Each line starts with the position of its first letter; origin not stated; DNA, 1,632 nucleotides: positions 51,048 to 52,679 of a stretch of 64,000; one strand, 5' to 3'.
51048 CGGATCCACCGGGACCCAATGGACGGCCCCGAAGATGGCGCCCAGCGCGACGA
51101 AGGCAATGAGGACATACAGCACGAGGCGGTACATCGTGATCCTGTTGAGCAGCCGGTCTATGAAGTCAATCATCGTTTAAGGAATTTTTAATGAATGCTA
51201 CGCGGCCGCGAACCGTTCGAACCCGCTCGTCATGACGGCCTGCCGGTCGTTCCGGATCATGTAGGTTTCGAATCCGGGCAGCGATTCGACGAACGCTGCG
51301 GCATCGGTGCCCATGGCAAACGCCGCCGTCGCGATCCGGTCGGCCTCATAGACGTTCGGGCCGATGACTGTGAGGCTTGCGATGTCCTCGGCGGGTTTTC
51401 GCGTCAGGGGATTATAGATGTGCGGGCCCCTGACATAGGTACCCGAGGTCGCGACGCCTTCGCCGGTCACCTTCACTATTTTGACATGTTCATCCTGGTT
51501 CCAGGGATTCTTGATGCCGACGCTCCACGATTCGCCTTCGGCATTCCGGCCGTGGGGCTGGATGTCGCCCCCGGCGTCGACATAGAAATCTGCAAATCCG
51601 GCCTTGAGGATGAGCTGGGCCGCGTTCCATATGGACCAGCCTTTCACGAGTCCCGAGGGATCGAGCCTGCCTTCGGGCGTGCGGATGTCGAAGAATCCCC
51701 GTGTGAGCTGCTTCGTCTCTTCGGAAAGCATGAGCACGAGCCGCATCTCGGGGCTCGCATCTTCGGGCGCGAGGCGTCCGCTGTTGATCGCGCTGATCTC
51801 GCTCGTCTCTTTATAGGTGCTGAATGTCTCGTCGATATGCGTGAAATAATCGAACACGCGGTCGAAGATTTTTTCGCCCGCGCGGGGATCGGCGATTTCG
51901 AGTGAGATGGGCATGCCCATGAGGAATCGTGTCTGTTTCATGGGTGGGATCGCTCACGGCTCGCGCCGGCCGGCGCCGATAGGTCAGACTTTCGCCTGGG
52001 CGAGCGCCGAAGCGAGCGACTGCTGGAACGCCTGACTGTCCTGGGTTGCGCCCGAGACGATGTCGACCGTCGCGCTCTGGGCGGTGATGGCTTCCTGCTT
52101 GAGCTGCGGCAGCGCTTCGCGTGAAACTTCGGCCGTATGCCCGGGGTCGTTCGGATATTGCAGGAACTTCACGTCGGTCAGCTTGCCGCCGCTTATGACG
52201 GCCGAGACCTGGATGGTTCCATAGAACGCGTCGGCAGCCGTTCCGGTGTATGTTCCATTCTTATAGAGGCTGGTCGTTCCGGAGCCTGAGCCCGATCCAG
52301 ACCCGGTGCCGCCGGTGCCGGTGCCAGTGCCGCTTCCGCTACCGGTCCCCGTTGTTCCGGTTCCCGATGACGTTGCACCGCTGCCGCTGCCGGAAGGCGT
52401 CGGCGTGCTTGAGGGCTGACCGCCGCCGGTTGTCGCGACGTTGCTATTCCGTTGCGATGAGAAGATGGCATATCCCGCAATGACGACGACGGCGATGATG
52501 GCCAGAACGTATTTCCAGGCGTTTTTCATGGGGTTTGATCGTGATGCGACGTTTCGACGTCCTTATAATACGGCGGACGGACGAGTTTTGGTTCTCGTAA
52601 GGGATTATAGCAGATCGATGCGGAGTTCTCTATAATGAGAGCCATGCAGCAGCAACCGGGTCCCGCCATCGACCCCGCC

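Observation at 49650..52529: ApbE-centred flavinylation / extracytoplasmic electron-transfer module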

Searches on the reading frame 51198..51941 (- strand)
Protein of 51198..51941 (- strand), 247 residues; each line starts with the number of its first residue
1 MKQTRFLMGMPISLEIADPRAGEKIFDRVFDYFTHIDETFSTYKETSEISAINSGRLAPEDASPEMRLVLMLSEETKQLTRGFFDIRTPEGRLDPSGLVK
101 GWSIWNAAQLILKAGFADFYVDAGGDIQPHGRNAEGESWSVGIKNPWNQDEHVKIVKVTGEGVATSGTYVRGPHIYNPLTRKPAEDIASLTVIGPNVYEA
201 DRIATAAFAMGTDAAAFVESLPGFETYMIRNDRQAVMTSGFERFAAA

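Call 3: search_protein_families(library=pfam, proteins=[window:51198-51941:-], max_evalue=0.01)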
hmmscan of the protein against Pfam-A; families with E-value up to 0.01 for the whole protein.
window:51198-51941:- (247 aa): 1 family
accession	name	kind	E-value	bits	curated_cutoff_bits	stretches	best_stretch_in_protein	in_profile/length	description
PF02424.20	ApbE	-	3.5e-39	135.4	25.6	2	91-226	124-264/266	ApbE family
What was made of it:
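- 51198..51941 (-): Compact, leaderless ApbE-type FAD:protein FMN transferase (247 aa). PF02424 E 3.5e-39 (call 3).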

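Call 4: search_protein_families(library=ncbifam, proteins=[window:51198-51941:-], max_evalue=0.01)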
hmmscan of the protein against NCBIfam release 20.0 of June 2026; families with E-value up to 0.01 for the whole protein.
window:51198-51941:- (247 aa): 1 family
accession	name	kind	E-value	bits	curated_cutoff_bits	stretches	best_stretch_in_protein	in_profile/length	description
NF007774.0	PRK10461.1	equivalog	3e-20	72.4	498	1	88-244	176-345/351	FAD:protein FMN transferase ApbE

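Call 21: search_solved_structures(query=window:51198-51941:-, max_evalue=0.001, show_alignments=2)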
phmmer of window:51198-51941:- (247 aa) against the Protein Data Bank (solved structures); distinct sequences matched with E-value up to 0.001: 13.
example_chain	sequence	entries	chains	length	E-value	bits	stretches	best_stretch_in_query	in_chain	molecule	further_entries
3pnd_A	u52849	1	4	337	3.4e-18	69.4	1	86-237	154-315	Thiamine biosynthesis lipoprotein ApbE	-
4xgw_A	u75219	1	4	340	6e-18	68.7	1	87-237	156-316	FAD:protein FMN transferase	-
2o18_A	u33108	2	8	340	2.1e-17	66.9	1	88-237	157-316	Thiamine biosynthesis lipoprotein apbE | FAD:protein FMN transferase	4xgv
4xgx_A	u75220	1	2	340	2.4e-16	63.4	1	88-237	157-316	FAD:protein FMN transferase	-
7esa_A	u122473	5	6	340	1.3e-14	57.8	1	92-242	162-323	FAD:protein FMN transferase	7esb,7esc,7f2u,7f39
6nxi_A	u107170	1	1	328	2.2e-14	57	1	88-221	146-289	FAD:protein FMN transferase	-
6nxj_A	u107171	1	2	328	4.9e-13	52.6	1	88-221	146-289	FAD:protein FMN transferase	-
5mgy_H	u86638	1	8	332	9.3e-12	48.4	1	93-243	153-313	FAD:protein FMN transferase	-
1vrm_A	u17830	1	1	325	1.1e-11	48.2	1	92-225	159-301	hypothetical protein TM1553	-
4xdt_A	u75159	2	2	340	5.5e-10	42.6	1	92-240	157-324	FAD:protein FMN transferase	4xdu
4ifu_A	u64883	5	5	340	1.3e-09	41.3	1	92-240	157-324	FAD:protein FMN transferase | Thiamine biosynthesis lipoprotein ApbE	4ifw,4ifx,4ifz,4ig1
7mgt_A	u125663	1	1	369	1.7e-09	41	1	92-240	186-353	FAD:protein FMN transferase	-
4xdr_A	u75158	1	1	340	1.8e-08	37.7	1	92-240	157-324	FAD:protein FMN transferase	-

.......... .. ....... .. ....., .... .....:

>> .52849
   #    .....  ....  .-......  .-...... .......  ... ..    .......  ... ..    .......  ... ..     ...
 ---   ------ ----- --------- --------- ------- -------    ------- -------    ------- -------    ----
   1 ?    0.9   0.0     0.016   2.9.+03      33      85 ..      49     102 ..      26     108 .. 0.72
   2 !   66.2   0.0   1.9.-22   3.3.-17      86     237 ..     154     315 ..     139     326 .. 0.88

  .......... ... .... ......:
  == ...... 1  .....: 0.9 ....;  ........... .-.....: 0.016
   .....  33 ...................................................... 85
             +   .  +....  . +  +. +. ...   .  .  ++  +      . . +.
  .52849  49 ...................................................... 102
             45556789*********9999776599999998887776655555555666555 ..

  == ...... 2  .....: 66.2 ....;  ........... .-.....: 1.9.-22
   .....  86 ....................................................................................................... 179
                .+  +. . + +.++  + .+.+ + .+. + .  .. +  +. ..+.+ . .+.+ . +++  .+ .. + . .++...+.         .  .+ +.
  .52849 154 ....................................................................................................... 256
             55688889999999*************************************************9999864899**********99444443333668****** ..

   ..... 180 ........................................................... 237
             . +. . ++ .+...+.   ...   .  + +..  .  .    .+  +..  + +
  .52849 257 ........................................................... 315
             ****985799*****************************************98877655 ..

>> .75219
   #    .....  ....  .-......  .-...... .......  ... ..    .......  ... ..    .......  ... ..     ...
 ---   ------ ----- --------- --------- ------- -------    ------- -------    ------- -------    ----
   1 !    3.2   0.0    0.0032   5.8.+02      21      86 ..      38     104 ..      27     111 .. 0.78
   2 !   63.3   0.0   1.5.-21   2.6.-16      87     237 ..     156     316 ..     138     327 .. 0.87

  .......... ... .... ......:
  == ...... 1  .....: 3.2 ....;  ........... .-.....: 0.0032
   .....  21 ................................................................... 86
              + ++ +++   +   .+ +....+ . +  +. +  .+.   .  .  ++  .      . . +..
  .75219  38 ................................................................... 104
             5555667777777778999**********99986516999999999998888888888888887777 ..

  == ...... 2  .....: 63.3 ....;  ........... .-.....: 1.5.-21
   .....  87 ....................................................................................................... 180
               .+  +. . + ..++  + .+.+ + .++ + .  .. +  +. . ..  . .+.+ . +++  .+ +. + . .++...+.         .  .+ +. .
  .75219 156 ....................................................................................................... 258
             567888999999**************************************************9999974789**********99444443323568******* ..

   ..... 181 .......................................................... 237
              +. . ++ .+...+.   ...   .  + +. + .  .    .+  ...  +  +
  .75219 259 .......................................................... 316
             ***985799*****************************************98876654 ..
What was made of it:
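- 51198..51941 (-): The alignment to S. enterica and E. coli ApbE structures keeps TSGxY, the His of H-x-x-x-P, and EADxxxT, and shows an internal deletion of about 50 aa (call 21).
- On ApbE FAD:protein FMN transferase: The alignment to 3pnd and 4xgw shows TSGtY, pH-iynP and EADriaT conserved (call 21).
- ApbE keeps its catalytic-half motifs (call 21).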

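Call 71: find_homologous_proteins(query=window:51198-51941:-, max_evalue=0.00001)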
Query window:51198-51941:- (247 aa): 7534 proteins with E <= 0.00001 among 8000 candidates; the best 120 are listed.
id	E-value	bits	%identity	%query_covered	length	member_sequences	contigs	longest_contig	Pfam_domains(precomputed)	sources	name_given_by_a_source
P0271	2.3e-156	537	100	97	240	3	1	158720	PF02424.21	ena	-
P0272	1.8e-114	400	72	98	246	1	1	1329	PF02424.21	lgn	-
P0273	3.1e-111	389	69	99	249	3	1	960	PF02424.21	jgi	jgi:FAD:protein FMN transferase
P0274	6.4e-111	388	69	99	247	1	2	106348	PF02424.21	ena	-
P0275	6.8e-111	388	69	99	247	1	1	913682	PF02424.21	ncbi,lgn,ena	-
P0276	7.2e-111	388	69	99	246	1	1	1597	PF02424.21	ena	-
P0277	1.6e-110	387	68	99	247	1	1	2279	PF02424.21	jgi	-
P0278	2.1e-110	386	69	99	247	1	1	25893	PF02424.21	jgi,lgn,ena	-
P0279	2.5e-110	386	69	100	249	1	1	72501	PF02424.21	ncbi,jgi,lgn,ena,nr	ncbi:MAG TPA: FAD:protein FMN transferase [Candidatus Paceibacterota bacterium]|nr:FAD:protein FMN t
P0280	2.7e-110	386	70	99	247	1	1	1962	PF02424.21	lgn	-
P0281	5.5e-109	382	70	99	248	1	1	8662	PF02424.21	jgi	jgi:FAD:protein FMN transferase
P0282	1.5e-108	380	67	100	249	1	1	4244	PF02424.21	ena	-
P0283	2.8e-108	379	70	96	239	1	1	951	PF02424.21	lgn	-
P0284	4.7e-108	378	67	100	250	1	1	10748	PF02424.21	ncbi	-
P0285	6.6e-108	378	67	99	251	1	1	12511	PF02424.21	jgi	jgi:thiamine biosynthesis lipoprotein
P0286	1.1e-107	377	67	100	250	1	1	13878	PF02424.21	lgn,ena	-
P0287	1.6e-107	377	67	100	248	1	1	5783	PF02424.21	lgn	-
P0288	1.3e-106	374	69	99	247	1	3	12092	PF02424.21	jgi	jgi:thiamine biosynthesis lipoprotein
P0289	2.3e-106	373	67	100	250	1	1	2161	PF02424.21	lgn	-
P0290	2.7e-106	373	64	100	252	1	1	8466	PF02424.21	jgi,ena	-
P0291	3.8e-106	372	67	99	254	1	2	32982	PF02424.21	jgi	jgi:thiamine biosynthesis lipoprotein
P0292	8.2e-106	371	65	99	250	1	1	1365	PF02424.21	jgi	jgi:FAD:protein FMN transferase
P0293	9.5e-106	371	67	100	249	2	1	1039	PF02424.21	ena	-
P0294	1.2e-105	371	65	99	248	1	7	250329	PF02424.21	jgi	jgi:thiamine biosynthesis lipoprotein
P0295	1.2e-105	371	66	100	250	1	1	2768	PF02424.21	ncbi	-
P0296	1.3e-105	371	66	99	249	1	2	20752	PF02424.21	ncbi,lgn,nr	ncbi:MAG TPA: FAD:protein FMN transferase [Candidatus Paceibacterota bacterium]|nr:FAD:protein FMN t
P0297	1.4e-105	370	67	99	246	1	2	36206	PF02424.21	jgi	jgi:thiamine biosynthesis lipoprotein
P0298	1.4e-105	370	69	99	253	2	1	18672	PF02424.21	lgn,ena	-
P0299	2.1e-105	370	66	100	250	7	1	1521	PF02424.21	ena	-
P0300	2.9e-105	369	65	99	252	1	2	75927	PF02424.21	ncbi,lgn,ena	-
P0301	3.0e-105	369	67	97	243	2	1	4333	PF02424.21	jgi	-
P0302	3.8e-105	369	67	99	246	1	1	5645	PF02424.21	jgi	jgi:thiamine biosynthesis lipoprotein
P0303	4.1e-105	369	66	99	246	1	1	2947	PF02424.21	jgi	jgi:thiamine biosynthesis lipoprotein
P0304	4.4e-105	369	66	100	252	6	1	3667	PF02424.21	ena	-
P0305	5.6e-105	368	66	99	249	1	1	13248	PF02424.21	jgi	jgi:thiamine biosynthesis lipoprotein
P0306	6.1e-105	368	66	99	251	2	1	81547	PF02424.21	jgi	jgi:thiamine biosynthesis lipoprotein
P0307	6.2e-105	368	68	99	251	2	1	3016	PF02424.21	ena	-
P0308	6.8e-105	368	65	100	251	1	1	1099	PF02424.21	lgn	-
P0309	9.3e-105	368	66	100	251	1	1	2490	PF02424.21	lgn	-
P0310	1.4e-104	367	66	99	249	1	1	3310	PF02424.21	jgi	jgi:thiamine biosynthesis lipoprotein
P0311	1.5e-104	367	65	100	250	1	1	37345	PF02424.21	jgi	jgi:thiamine biosynthesis lipoprotein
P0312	1.5e-104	367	66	99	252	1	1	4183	PF02424.21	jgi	jgi:thiamine biosynthesis lipoprotein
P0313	2.2e-104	366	66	100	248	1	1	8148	PF02424.21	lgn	-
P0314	2.4e-104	366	66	100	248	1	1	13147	PF02424.21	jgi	jgi:thiamine biosynthesis lipoprotein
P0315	2.9e-104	366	65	100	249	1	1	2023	PF02424.21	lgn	-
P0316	3.5e-104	366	65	100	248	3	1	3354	PF02424.21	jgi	jgi:thiamine biosynthesis lipoprotein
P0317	3.6e-104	366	67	99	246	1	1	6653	PF02424.21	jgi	jgi:FAD:protein FMN transferase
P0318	3.7e-104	366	66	99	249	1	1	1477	PF02424.21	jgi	jgi:thiamine biosynthesis lipoprotein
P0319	3.7e-104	366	67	99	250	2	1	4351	PF02424.21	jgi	jgi:FAD:protein FMN transferase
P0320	3.9e-104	366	68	97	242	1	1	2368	PF02424.21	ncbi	-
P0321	4.0e-104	366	67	99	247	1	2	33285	PF02424.21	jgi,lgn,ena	jgi:thiamine biosynthesis lipoprotein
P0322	4.1e-104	366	65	99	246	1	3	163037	PF02424.21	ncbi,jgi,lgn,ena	ncbi:MAG: FAD:protein FMN transferase [Minisyncoccia bacterium]|jgi:thiamine biosynthesis lipoprotei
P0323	4.5e-104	365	67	97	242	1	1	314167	PF02424.21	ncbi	-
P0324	6.0e-104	365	65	100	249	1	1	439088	PF02424.21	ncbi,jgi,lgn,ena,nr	ncbi:MAG TPA: FAD:protein FMN transferase [Candidatus Paceibacterota bacterium]|nr:FAD:protein FMN t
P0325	6.9e-104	365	68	96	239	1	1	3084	PF02424.21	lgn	-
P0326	8.0e-104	365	66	100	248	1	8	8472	PF02424.21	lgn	-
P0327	8.9e-104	364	66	97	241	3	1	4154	PF02424.21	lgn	-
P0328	1.6e-103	364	66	100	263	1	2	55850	PF02424.21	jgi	jgi:thiamine biosynthesis lipoprotein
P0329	1.7e-103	364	66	99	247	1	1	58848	PF02424.21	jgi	jgi:thiamine biosynthesis lipoprotein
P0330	1.8e-103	363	65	100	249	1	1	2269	PF02424.21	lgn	-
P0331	1.9e-103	363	66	99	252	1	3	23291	PF02424.21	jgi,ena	jgi:thiamine biosynthesis lipoprotein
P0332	1.9e-103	363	65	100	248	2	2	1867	PF02424.21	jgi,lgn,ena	-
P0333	2.0e-103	363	67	97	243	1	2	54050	PF02424.21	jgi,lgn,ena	-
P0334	5.4e-103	362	66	99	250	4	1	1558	PF02424.21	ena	-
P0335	9.1e-103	361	65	100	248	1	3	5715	PF02424.21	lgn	-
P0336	1.1e-102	361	65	99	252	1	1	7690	PF02424.21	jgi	jgi:thiamine biosynthesis lipoprotein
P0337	1.1e-102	361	64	99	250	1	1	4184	PF02424.21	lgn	-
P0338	1.1e-102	361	68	96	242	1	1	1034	PF02424.21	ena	-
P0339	1.8e-102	360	65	96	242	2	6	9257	PF02424.21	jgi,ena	jgi:thiamine biosynthesis lipoprotein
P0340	2.0e-102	360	67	96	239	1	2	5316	PF02424.21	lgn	-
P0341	2.1e-102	360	65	98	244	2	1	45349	PF02424.21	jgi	jgi:thiamine biosynthesis lipoprotein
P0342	2.6e-102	360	65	96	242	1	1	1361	PF02424.21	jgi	jgi:thiamine biosynthesis lipoprotein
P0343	2.7e-102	360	65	100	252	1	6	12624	PF02424.21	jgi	jgi:thiamine biosynthesis lipoprotein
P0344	5.2e-102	359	64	99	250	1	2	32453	PF02424.21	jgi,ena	jgi:thiamine biosynthesis lipoprotein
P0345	5.4e-102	359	64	99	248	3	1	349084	PF02424.21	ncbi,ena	-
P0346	6.3e-102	358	64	99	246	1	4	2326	PF02424.21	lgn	-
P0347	7.2e-102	358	63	99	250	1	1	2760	PF02424.21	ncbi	-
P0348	9.3e-102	358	67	96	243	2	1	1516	PF02424.21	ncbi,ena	-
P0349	1.1e-101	358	67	96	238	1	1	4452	PF02424.21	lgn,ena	-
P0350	1.7e-101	357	63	99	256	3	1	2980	PF02424.21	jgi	jgi:thiamine biosynthesis lipoprotein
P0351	1.8e-101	357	65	100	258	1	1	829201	PF02424.21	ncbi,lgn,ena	-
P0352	1.8e-101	357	63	100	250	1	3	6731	PF02424.21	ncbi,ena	-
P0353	2.3e-101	357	66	99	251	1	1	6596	PF02424.21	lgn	-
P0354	2.5e-101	356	64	96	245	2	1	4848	PF02424.21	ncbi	-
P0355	3.6e-101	356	66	99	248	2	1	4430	PF02424.21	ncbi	-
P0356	4.5e-101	356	64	100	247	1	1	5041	PF02424.21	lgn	-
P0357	4.8e-101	356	63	99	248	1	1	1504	PF02424.21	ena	-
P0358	8.4e-101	355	63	100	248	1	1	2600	PF02424.21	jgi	jgi:FAD:protein FMN transferase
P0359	9.8e-101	355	64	99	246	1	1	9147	PF02424.21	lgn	-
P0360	1.2e-100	354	63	99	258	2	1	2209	PF02424.21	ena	-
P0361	1.2e-100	354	66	96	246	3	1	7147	PF02424.21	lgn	-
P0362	1.3e-100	354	66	99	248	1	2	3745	PF02424.21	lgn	-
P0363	1.8e-100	354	63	99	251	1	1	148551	PF02424.21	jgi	jgi:thiamine biosynthesis lipoprotein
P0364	1.9e-100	354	65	96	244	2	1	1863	PF02424.21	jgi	jgi:thiamine biosynthesis lipoprotein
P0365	2.3e-100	353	62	100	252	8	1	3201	PF02424.21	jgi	jgi:thiamine biosynthesis lipoprotein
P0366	2.6e-100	353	64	98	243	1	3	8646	PF02424.21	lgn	-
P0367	2.6e-100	353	67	96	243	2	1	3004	PF02424.21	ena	-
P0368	2.6e-100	353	67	96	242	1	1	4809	PF02424.21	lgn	-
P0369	2.8e-100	353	63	99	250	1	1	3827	PF02424.21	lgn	-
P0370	2.8e-100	353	65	96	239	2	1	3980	PF02424.21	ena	-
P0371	3.6e-100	353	64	99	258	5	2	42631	PF02424.21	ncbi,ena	-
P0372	4.4e-100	352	64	99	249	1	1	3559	PF02424.21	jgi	jgi:FAD:protein FMN transferase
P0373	4.4e-100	352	63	99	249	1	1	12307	PF02424.21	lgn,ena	-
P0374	4.9e-100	352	64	99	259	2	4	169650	PF02424.21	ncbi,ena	-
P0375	6.0e-100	352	66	96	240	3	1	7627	PF02424.21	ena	-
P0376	7.0e-100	352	63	100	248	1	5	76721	PF02424.21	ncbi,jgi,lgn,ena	jgi:thiamine biosynthesis lipoprotein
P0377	7.8e-100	352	64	99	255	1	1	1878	PF02424.21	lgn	-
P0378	8.5e-100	351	65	96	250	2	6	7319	PF02424.21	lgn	-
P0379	8.5e-100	351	64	100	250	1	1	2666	PF02424.21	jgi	jgi:thiamine biosynthesis lipoprotein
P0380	9.2e-100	351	65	96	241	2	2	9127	PF02424.21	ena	-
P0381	9.7e-100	351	64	96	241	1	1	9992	PF02424.21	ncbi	-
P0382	1.1e-99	351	65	97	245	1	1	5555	PF02424.21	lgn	-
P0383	1.2e-99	351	64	99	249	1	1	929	PF02424.21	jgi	jgi:thiamine biosynthesis lipoprotein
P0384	1.6e-99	351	64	99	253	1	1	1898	PF02424.21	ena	-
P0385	1.7e-99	350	66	96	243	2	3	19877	PF02424.21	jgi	jgi:thiamine biosynthesis lipoprotein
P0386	2.0e-99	350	65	97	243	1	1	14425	PF02424.21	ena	-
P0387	2.0e-99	350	66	97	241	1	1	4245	PF02424.21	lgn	-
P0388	2.2e-99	350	63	97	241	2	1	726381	PF02424.21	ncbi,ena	-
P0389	2.5e-99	350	64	96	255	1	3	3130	PF02424.21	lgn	-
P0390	3.3e-99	350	63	100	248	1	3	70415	PF02424.21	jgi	jgi:thiamine biosynthesis lipoprotein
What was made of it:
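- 51198..51941 (-): The 120 best public homologues are 238-263 aa (call 71).
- Tried and rejected: Independent public gene calls give 238-263 aa (call 71).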

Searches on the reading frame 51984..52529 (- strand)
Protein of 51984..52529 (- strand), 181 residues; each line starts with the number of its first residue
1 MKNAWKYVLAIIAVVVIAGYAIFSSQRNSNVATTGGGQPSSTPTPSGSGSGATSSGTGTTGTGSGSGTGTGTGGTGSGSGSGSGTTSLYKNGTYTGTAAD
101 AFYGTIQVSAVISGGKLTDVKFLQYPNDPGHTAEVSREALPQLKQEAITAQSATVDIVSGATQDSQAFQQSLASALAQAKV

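Call 3: search_protein_families(library=pfam, proteins=[window:51984-52529:-], max_evalue=0.01)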
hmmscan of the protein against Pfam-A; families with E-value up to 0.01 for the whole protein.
window:51984-52529:- (181 aa): 1 family
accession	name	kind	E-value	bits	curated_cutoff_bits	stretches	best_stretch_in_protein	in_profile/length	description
PF04205.19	FMN_bind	-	7.3e-09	36.6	22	1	103-176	3-76/77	FMN-binding domain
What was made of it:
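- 51987..52238 (-): FMN_bind domain (residues about 98-181). Flavinylation motif D156-I-V-S-G-A-T162; predicted FMN-carrying Thr162, codon 52044-52046. Pfam PF04205 E 7.3e-9 (call 3).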

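Call 4: search_protein_families(library=ncbifam, proteins=[window:51984-52529:-], max_evalue=0.01)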
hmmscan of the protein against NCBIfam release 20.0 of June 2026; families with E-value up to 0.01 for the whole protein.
window:51984-52529:- (181 aa): 1 family
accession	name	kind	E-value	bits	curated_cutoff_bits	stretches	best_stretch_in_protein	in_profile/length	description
NF041941.1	lipo_FMN_PplA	exception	0.0043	16.3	325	0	137-179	121-163/302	extracellular electron transfer flavoprotein PplA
